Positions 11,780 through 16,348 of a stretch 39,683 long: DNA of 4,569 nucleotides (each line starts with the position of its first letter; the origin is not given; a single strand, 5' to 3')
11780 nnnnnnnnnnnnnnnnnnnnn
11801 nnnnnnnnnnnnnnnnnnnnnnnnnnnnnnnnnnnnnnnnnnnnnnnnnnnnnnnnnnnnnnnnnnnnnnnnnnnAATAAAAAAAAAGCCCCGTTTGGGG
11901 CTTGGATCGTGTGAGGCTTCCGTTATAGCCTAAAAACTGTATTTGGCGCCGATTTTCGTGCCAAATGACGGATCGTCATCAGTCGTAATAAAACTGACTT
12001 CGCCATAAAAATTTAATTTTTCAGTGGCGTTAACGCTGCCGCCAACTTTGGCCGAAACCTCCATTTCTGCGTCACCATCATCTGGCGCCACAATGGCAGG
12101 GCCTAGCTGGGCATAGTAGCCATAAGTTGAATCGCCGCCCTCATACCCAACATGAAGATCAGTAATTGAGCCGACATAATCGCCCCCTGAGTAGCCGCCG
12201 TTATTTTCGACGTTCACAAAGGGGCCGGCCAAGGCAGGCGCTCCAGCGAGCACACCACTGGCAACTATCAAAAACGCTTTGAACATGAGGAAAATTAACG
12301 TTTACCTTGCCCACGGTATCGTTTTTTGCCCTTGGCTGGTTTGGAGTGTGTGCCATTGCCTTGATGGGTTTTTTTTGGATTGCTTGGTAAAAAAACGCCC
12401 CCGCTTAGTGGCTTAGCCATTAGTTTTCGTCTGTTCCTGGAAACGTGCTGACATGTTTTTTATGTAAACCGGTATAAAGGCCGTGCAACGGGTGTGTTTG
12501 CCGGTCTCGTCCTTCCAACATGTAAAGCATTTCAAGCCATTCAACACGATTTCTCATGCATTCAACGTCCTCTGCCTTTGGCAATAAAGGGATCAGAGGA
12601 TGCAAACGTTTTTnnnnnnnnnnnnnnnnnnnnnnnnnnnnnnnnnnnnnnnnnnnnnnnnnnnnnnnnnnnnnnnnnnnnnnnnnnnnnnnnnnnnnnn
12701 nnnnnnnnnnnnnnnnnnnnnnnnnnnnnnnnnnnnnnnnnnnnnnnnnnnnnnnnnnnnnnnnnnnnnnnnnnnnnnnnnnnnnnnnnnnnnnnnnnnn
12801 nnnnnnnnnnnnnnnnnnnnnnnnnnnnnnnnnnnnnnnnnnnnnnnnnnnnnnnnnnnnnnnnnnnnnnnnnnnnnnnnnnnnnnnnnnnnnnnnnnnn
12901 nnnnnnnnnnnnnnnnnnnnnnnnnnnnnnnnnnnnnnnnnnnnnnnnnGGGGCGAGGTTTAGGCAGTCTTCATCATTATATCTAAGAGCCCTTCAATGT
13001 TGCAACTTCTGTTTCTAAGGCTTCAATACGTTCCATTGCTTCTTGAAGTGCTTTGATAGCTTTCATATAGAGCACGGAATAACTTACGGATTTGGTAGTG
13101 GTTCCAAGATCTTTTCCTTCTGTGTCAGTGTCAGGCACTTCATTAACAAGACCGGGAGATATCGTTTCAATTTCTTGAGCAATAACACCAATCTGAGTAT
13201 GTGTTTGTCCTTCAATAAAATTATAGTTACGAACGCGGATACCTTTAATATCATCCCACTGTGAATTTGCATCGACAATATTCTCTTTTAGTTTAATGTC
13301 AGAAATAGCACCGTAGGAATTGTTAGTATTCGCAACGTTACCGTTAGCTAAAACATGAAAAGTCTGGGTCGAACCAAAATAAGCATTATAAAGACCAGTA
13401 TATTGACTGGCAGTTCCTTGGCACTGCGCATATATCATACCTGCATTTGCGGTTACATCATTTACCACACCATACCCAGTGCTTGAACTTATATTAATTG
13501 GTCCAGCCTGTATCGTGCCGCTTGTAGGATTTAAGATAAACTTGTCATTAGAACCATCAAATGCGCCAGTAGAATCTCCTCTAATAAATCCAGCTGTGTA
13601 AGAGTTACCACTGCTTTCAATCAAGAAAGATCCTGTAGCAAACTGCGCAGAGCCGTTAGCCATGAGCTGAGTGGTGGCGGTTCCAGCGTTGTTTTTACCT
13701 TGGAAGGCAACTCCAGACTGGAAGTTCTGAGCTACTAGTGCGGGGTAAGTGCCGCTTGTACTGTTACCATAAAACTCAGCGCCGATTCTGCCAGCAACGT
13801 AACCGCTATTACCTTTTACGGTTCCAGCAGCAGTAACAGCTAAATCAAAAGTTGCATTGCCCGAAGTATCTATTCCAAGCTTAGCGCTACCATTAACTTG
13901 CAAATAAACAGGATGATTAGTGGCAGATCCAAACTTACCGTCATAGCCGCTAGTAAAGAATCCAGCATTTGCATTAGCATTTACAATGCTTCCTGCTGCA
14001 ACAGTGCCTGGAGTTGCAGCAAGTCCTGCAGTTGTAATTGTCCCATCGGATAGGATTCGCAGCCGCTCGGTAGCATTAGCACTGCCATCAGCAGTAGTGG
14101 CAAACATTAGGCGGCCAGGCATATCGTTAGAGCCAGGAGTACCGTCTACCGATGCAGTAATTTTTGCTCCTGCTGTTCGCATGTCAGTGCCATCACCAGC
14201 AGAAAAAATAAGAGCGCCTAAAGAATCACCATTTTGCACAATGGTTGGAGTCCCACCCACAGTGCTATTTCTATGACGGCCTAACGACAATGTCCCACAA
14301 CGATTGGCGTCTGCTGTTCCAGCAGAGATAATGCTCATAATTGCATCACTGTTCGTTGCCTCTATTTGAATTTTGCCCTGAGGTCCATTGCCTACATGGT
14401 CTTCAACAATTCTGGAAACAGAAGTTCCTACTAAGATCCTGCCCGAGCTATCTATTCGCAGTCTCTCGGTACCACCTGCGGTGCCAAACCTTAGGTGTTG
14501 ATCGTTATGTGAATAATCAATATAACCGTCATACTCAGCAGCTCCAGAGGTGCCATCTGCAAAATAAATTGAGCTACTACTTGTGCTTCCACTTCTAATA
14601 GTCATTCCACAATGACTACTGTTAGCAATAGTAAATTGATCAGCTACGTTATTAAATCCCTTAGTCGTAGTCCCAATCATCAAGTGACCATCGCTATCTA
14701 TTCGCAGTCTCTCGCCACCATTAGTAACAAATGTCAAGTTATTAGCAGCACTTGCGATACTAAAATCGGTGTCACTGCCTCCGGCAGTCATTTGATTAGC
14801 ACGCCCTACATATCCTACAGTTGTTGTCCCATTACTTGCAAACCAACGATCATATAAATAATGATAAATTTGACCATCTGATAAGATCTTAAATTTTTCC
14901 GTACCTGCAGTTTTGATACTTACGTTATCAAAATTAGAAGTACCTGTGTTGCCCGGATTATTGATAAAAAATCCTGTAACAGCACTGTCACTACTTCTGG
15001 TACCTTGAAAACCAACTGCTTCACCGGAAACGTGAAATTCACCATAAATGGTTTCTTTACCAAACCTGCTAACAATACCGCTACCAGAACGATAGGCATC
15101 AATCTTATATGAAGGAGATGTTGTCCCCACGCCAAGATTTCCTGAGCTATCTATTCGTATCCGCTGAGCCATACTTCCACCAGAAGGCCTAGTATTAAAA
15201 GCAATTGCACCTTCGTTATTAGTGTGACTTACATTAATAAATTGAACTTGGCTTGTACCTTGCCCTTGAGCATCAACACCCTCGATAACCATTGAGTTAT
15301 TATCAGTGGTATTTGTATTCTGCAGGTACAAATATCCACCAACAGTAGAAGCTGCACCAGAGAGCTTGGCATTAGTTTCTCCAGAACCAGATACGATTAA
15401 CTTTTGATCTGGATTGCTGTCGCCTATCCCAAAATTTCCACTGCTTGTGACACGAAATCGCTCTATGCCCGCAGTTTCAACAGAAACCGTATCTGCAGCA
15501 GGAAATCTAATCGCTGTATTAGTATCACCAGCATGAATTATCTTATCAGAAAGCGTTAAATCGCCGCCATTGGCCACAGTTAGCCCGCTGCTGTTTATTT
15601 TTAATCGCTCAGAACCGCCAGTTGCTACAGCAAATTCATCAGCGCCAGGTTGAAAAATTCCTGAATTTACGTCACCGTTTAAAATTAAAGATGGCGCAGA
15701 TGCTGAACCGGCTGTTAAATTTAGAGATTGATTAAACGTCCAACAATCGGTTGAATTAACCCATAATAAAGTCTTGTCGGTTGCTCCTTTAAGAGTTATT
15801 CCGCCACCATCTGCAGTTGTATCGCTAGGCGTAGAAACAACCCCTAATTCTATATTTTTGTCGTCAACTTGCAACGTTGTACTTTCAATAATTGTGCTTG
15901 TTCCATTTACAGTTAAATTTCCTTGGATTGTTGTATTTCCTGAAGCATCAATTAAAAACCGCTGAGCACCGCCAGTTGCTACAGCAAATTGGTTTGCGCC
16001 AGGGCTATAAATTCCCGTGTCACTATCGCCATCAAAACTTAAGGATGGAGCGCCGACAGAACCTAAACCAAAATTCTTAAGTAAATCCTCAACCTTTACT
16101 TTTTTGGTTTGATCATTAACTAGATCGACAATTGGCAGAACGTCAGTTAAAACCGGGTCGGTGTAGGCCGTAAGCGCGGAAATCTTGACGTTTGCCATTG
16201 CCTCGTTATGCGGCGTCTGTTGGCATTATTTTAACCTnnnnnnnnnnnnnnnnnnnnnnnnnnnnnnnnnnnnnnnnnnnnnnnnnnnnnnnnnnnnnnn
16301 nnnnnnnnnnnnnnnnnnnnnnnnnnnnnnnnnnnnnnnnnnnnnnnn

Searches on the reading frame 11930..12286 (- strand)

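Call 72: search_protein_families(library=pfam, proteins=[window:11930-12286:-], max_evalue=0.001)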
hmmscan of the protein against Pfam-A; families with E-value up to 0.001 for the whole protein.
window:11930-12286:- (118 aa): 1 family
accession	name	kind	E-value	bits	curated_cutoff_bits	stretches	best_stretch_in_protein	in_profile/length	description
PF24653.1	Phage_OMP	-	5e-39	133.7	27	1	1-118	1-122/122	Cyanophage outer membrane protein like beta barrel domain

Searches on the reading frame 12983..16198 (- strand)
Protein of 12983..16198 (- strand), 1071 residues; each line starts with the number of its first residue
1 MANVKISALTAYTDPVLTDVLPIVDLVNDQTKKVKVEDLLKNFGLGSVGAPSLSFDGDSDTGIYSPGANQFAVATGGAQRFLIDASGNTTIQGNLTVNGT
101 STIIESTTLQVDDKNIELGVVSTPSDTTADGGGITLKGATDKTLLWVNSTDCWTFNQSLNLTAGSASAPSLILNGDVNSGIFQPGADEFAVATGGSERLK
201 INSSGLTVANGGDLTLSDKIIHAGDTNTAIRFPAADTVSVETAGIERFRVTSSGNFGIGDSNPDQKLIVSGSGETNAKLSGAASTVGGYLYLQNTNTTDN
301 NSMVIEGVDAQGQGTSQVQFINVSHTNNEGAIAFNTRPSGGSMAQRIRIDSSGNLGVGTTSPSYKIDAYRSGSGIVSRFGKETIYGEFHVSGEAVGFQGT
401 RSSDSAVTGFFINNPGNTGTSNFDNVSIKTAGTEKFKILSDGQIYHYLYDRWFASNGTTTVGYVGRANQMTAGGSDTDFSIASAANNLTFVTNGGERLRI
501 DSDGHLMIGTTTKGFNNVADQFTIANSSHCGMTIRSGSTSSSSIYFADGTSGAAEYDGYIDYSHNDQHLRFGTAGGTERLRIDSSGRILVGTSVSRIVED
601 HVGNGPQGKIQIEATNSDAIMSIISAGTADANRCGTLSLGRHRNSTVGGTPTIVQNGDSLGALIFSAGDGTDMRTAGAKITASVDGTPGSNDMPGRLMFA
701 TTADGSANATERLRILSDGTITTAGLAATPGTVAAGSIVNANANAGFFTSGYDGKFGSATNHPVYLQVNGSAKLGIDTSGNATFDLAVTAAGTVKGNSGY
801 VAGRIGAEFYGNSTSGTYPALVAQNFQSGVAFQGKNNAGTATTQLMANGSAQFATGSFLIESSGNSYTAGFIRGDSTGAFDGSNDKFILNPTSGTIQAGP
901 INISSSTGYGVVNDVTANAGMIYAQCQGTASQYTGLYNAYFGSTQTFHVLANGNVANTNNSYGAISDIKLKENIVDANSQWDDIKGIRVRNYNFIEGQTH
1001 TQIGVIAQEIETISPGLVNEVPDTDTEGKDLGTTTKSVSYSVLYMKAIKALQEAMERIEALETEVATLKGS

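Call 50: search_protein_families(library=pfam, proteins=[window:12983-16198:-], max_evalue=0.001)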
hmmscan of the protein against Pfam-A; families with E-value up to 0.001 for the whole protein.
window:12983-16198:- (1071 aa): 1 family
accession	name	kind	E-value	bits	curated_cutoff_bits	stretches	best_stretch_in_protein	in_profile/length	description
PF13884.11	Peptidase_S74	-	3.3e-09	37.3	22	1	966-1018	1-57/58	Chaperone of endosialidase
